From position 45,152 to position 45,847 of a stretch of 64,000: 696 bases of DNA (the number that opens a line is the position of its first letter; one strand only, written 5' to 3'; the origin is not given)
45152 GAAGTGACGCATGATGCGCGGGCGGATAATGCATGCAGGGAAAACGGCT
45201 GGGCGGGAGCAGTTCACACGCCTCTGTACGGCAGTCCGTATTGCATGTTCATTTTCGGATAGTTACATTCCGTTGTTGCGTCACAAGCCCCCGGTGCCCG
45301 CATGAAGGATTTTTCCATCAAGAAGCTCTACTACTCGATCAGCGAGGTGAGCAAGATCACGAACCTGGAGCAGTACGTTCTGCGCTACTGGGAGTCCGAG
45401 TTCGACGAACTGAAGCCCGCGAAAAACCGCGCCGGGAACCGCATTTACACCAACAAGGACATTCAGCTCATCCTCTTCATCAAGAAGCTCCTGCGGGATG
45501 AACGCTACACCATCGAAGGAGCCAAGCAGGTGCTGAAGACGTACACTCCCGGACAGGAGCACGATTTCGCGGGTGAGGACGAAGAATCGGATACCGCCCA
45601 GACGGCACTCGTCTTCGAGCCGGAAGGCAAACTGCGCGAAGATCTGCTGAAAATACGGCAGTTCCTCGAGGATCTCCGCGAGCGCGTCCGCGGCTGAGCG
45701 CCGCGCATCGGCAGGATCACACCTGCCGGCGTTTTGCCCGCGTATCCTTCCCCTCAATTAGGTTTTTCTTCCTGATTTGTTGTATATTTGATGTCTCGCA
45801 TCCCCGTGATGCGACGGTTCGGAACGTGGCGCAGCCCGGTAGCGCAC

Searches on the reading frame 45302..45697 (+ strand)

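Call 42: search_protein_families(library=ncbifam, proteins=[window:45302-45697:+], max_evalue=1e-8)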
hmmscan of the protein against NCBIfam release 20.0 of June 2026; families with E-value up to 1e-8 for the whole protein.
window:45302-45697:+ (131 aa): 0 families

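Call 86: search_protein_families(library=pfam, proteins=[window:45302-45697:+], max_evalue=0.01)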
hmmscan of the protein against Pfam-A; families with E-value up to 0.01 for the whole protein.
window:45302-45697:+ (131 aa): 3 families
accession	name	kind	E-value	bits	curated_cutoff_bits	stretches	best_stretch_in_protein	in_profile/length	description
PF13411.12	MerR_1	-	2.4e-20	72.8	21.6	1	11-79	1-67/69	MerR HTH family regulatory protein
PF00376.29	MerR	-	1.6e-06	28.2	28.2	1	12-49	1-38/38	MerR family regulatory protein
PF22746.1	SHOCT-like_DUF2089-C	-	0.0021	18.1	27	1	57-84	3-30/32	SHOCT-like domain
